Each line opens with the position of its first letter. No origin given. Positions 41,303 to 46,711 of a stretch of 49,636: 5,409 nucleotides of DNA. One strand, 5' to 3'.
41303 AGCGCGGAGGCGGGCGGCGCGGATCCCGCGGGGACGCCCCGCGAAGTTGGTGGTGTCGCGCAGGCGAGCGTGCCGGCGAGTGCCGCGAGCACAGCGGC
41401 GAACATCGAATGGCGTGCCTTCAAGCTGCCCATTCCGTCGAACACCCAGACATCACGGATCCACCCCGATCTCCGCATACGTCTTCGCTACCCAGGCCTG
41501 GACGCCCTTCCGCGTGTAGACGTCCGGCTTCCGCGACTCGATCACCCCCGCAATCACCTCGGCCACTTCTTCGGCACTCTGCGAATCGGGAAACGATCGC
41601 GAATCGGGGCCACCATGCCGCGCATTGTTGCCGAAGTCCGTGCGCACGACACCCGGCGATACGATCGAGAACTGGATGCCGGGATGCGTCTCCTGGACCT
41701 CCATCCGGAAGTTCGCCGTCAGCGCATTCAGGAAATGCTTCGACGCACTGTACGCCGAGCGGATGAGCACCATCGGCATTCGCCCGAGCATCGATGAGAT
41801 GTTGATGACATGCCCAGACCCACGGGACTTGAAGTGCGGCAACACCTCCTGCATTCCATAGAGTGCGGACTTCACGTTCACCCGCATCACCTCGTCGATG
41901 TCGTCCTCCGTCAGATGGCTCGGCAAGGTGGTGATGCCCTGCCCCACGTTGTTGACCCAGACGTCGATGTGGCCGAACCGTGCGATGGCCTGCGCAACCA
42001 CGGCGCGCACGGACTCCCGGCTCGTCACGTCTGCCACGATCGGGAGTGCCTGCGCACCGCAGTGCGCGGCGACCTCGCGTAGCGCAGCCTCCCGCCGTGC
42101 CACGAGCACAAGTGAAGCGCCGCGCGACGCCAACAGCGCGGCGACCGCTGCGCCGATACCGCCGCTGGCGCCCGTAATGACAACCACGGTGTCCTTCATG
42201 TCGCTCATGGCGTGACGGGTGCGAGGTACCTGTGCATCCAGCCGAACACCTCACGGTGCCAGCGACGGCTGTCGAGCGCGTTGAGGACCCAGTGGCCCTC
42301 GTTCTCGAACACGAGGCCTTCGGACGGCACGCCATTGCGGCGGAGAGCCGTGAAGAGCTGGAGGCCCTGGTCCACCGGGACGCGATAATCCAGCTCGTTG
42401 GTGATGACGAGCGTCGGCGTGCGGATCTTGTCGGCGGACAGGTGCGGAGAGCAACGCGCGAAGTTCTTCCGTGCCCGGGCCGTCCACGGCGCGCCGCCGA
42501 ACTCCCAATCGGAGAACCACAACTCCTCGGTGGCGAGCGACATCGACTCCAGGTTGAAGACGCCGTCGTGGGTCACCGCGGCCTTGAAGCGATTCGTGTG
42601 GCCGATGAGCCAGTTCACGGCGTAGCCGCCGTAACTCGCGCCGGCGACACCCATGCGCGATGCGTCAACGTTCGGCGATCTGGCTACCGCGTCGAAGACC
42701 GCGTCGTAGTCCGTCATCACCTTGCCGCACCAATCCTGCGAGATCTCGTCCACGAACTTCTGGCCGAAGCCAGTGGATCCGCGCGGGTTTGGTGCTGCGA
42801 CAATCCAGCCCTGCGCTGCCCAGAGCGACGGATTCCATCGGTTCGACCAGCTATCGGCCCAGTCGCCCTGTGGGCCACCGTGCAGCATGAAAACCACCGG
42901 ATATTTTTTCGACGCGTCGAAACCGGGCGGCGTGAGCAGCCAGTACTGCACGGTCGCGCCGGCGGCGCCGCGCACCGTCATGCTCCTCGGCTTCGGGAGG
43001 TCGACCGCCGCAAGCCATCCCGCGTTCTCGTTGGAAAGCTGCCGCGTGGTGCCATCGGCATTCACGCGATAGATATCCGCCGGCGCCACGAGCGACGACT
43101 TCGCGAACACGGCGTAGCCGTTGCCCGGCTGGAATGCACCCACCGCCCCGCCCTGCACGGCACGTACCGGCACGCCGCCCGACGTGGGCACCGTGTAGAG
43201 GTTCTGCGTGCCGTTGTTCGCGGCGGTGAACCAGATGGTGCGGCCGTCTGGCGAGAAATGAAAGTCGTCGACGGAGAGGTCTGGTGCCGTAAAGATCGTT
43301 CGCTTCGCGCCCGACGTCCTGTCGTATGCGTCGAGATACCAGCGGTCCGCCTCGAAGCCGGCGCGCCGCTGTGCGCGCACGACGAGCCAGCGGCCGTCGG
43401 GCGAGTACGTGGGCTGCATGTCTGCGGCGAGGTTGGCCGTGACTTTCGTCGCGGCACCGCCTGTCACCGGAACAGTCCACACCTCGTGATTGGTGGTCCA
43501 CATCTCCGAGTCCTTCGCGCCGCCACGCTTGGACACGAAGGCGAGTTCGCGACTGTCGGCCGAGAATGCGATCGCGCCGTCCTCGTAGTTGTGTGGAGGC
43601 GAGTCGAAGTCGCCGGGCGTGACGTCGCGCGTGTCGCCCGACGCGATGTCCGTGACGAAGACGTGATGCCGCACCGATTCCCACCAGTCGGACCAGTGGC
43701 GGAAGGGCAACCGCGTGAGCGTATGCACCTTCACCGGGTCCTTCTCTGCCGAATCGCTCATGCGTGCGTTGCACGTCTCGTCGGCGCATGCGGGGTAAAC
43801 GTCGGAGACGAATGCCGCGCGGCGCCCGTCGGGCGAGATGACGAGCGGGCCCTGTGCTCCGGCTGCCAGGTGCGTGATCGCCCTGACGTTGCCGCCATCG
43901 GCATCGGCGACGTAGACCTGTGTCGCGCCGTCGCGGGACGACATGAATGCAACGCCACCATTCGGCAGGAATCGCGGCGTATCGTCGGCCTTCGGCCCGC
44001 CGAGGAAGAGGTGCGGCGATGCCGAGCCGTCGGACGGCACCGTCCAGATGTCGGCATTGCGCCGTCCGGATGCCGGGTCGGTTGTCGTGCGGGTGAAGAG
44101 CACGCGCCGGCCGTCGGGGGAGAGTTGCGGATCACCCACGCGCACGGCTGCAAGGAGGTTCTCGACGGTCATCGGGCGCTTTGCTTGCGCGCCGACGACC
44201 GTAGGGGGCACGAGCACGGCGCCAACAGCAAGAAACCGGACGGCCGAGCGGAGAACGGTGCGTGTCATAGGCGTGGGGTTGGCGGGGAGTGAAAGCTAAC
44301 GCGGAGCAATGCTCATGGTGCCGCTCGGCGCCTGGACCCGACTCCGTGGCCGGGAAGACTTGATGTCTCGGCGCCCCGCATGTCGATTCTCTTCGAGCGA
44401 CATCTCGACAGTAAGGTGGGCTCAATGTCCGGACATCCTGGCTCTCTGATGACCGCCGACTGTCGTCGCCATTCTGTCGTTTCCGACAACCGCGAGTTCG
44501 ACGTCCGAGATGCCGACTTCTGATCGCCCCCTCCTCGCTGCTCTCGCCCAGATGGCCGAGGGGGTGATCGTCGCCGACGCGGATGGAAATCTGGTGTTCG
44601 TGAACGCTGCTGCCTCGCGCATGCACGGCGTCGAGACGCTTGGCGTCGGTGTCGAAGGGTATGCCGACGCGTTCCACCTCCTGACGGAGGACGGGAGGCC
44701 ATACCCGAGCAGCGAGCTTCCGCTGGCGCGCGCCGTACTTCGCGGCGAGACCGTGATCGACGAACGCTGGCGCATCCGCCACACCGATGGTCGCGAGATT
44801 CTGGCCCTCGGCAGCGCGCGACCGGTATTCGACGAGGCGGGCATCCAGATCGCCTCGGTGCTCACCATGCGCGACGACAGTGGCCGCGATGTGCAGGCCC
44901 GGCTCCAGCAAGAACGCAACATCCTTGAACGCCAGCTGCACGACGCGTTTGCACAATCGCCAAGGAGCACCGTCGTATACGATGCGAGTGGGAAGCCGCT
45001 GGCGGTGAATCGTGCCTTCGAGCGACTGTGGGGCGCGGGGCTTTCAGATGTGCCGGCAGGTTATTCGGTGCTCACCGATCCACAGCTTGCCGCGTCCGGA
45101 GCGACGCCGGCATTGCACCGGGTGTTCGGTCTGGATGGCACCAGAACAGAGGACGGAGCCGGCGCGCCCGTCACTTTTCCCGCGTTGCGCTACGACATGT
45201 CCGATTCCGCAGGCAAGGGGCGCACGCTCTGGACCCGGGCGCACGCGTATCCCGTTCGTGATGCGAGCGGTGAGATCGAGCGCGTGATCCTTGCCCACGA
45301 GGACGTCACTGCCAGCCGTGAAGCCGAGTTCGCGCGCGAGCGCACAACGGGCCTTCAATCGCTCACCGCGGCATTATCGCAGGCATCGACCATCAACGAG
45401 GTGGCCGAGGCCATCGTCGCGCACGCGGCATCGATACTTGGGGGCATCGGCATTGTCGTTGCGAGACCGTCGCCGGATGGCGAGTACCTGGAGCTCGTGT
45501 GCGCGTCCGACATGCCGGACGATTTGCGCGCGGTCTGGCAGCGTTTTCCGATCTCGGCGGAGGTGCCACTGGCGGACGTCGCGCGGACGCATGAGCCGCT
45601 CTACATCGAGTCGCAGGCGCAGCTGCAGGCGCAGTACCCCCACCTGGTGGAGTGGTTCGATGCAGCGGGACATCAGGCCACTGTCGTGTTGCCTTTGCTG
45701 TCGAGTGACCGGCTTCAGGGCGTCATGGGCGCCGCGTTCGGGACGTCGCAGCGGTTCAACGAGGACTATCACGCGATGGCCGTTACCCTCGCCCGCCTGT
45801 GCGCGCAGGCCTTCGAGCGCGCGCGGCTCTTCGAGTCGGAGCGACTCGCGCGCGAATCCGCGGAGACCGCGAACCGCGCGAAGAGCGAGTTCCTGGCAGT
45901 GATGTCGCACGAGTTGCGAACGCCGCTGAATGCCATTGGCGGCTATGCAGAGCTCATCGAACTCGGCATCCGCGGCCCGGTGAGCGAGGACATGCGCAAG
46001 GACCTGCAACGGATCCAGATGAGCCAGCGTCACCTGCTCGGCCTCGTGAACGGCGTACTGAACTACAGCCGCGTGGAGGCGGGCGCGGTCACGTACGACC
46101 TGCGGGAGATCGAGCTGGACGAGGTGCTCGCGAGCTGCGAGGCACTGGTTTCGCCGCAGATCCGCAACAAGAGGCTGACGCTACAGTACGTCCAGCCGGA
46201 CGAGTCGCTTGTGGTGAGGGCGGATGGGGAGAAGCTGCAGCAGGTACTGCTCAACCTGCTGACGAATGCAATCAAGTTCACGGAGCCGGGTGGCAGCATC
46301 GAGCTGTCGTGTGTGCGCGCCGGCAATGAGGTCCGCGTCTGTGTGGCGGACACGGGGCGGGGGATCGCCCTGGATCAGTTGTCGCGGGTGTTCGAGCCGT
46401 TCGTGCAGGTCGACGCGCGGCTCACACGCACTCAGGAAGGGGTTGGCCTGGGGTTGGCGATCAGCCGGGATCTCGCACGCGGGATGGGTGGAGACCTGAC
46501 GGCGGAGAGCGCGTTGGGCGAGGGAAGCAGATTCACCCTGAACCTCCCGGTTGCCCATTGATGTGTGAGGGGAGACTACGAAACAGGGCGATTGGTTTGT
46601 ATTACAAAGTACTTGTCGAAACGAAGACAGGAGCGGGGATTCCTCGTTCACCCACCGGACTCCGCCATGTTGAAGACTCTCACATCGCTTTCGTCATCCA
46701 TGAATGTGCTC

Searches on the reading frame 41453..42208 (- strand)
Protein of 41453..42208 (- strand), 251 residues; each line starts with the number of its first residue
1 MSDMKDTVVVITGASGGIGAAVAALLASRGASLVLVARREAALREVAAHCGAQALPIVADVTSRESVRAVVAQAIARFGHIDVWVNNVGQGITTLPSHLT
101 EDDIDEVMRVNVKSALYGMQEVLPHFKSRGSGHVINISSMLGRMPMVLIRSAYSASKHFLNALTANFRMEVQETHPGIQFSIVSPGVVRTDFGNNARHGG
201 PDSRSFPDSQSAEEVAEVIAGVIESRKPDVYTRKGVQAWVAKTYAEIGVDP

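Call 76: search_protein_families(library=pfam, proteins=[window:41453-42208:-], max_evalue=0.00001)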
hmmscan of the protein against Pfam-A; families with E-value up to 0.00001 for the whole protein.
window:41453-42208:- (251 aa): 5 families
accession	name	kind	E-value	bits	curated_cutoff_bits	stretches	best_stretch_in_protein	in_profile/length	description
PF00106.31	adh_short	-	3.1e-53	180.6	26.6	1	8-197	2-191/195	short chain dehydrogenase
PF13561.12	adh_short_C2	-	4.7e-34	118.4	27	1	13-198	1-186/236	Enoyl-(Acyl carrier protein) reductase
PF08659.16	KR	-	5.3e-15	56.2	22.6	1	8-169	2-165/180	KR domain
PF13460.12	NAD_binding_10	-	4.5e-12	46.7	27.2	1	13-224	1-182/184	NAD(P)H-binding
PF01370.27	Epimerase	-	1.1e-06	28.7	20.9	1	9-186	1-176/240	NAD dependent epimerase/dehydratase family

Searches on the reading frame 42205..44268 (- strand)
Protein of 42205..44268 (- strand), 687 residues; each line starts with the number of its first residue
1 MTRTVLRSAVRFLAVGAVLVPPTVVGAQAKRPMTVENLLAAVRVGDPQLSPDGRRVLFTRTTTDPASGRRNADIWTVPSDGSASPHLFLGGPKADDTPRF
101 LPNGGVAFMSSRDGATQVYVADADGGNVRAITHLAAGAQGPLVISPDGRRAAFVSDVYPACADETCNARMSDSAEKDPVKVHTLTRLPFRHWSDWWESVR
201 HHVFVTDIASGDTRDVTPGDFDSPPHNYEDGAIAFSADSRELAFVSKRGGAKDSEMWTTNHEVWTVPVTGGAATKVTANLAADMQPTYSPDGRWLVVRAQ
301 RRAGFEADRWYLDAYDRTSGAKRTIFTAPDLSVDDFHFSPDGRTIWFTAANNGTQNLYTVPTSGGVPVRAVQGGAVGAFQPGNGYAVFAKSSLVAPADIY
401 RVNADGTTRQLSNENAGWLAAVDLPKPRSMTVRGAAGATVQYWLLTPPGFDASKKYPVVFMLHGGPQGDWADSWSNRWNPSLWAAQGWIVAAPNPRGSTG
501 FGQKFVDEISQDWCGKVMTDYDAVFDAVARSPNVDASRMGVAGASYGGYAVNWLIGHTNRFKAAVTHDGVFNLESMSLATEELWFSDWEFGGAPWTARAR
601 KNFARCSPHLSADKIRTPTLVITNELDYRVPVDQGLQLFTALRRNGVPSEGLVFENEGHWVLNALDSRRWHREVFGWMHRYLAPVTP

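Call 76: search_protein_families(library=pfam, proteins=[window:42205-44268:-], max_evalue=0.00001)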
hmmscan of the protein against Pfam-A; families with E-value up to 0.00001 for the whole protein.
window:42205-44268:- (687 aa): 3 families
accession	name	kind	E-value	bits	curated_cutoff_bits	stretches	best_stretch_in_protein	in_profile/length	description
PF00326.27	Peptidase_S9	-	2.1e-52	178.2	22.6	1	474-682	1-210/213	Prolyl oligopeptidase family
PF07676.18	PD40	-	8.9e-22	76.9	20.9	0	274-296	2-24/38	WD40-like Beta Propeller Repeat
PF00930.27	DPPIV_N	-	3.5e-06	26.4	22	0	201-298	260-346/354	Dipeptidyl peptidase IV (DPP IV) N-terminal region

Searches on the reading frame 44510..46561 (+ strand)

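Call 76: search_protein_families(library=pfam, proteins=[window:44510-46561:+], max_evalue=0.00001)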
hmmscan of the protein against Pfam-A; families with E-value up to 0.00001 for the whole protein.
window:44510-46561:+ (683 aa): 8 families
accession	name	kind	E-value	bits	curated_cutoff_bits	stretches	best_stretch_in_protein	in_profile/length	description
PF02518.31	HATPase_c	-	2e-28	99.5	26.4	1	572-682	2-110/111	Histidine kinase-, DNA gyrase B-, and HSP90-like ATPase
PF00512.31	HisKA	-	3.2e-17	62.8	26.9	1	457-525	1-66/66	His Kinase A (phospho-acceptor) domain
PF08448.16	PAS_4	-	1.6e-13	51.2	23.1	0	13-122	2-104/110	PAS fold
PF13426.13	PAS_9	-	2.5e-12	47.4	27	1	17-122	2-100/103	PAS domain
PF13185.12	GAF_2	-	3.2e-12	47.2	28.6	1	293-436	2-136/136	GAF domain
PF00989.32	PAS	-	8e-11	42.4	22.6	0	10-122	5-112/113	PAS fold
PF13188.13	PAS_8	-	2e-09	37.5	21.8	0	10-45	5-40/65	PAS domain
PF01590.32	GAF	-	3.2e-07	31.4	22.4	1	296-434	3-132/133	GAF domain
